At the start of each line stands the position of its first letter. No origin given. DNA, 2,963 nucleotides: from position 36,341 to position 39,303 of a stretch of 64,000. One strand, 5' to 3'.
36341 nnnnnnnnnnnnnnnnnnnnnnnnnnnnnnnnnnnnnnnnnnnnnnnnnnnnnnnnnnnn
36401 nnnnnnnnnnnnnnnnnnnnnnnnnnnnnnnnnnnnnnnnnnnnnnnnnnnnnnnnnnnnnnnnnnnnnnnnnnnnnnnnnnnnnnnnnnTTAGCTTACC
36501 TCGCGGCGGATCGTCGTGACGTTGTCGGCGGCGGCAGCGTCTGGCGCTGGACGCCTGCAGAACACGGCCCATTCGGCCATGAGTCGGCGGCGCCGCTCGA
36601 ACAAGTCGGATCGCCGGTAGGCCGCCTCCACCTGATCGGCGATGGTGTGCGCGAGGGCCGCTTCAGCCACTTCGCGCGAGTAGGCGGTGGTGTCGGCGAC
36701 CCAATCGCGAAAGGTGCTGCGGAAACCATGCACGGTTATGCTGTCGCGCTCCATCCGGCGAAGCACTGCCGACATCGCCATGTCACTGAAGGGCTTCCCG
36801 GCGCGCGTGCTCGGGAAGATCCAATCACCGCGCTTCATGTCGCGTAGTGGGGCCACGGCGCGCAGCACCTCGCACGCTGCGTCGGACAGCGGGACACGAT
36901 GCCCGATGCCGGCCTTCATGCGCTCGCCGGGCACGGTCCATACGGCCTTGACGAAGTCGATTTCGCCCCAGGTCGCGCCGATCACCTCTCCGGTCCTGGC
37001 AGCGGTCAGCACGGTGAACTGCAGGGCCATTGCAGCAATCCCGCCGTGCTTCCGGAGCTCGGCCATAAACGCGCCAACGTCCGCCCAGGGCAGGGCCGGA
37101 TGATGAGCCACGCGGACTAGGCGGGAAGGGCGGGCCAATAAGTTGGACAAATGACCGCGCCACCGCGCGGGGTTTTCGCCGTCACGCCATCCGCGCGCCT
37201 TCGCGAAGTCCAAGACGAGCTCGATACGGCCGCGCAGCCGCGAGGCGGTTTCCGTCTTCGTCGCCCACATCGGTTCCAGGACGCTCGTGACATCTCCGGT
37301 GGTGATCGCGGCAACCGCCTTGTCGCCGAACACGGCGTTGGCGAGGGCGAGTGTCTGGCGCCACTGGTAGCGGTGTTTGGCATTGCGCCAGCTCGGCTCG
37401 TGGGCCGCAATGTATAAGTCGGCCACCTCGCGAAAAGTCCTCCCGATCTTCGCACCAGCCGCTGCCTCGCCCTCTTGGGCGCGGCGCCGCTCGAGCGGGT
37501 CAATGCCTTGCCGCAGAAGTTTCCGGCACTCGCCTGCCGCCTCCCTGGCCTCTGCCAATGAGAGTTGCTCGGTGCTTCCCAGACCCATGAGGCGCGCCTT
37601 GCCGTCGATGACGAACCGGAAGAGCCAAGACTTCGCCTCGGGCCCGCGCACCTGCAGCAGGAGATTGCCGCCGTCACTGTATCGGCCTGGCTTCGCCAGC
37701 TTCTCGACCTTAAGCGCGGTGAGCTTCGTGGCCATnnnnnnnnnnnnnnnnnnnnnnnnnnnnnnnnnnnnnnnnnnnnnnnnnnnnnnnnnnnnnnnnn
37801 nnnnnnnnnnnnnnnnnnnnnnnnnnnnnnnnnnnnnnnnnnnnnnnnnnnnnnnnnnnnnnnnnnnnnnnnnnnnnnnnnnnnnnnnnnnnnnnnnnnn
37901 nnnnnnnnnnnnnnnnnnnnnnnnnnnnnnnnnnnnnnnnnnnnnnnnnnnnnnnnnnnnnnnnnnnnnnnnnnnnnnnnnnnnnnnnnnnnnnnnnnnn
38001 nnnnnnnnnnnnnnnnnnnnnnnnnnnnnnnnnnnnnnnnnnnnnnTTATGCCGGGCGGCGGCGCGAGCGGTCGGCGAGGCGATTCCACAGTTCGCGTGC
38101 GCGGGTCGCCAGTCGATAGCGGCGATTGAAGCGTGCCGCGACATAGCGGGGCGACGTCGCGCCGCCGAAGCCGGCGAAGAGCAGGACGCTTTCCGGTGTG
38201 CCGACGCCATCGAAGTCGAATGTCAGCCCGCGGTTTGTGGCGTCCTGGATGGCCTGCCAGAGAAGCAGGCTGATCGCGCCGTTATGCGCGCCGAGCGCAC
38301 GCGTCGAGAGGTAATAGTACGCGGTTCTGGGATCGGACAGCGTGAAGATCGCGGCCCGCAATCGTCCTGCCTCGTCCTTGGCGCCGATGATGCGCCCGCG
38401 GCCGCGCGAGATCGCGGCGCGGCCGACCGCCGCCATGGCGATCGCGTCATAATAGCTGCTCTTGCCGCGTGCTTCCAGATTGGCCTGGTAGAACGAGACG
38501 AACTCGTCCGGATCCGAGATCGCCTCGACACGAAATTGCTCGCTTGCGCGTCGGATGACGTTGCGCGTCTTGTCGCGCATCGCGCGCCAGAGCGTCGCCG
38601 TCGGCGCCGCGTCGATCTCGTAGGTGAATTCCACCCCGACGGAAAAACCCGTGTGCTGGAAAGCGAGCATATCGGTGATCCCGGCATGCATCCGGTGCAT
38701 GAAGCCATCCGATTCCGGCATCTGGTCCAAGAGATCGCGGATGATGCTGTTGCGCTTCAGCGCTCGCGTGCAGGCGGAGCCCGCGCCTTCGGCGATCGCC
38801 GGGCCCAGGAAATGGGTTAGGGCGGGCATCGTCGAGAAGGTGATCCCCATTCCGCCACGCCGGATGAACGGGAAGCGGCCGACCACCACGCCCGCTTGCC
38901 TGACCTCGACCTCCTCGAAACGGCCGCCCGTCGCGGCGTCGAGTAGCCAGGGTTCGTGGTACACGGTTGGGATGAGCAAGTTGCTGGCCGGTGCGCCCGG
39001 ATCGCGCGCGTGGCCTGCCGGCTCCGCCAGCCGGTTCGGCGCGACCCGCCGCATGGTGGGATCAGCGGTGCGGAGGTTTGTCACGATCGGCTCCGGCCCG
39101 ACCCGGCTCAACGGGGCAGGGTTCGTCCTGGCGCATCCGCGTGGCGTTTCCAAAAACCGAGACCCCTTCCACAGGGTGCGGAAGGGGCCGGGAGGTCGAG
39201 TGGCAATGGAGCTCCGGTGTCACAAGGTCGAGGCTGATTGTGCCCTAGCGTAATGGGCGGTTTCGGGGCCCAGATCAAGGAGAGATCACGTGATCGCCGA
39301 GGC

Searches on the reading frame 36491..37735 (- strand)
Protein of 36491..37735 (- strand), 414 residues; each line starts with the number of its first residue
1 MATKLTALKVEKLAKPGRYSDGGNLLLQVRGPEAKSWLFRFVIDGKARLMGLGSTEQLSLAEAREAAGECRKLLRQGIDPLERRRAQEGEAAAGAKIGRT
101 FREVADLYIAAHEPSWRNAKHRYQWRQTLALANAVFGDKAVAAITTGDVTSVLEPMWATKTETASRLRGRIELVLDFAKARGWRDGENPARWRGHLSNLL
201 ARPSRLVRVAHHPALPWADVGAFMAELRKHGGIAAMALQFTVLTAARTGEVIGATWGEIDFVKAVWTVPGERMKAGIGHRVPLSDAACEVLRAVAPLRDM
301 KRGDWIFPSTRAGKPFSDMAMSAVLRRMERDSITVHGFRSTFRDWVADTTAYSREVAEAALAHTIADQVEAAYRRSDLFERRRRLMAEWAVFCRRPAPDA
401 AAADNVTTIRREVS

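Call 7: search_protein_families(library=pfam, proteins=[window:36491-37735:-], max_evalue=0.01)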
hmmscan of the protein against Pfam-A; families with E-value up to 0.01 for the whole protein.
window:36491-37735:- (414 aa): 3 families
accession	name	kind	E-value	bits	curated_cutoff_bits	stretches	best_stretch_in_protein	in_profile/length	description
PF22022.2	Phage_int_M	-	3.2e-27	95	27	1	101-195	1-96/96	Phage integrase central domain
PF13356.12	Arm-DNA-bind_3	-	2.5e-20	72.8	27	1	5-87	1-83/83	Arm DNA-binding domain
PF00589.27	Phage_integrase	-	1.3e-15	58.1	27.1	1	229-376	17-168/172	Phage integrase family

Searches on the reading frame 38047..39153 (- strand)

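Call 7: search_protein_families(library=pfam, proteins=[window:38047-39153:-], max_evalue=0.01)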
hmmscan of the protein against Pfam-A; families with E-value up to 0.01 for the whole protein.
window:38047-39153:- (368 aa): 1 family
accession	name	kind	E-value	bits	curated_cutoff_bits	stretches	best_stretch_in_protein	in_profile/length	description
PF13480.13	Acetyltransf_6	-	1.5e-08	35.3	22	1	192-314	3-134/143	Acetyltransferase (GNAT) domain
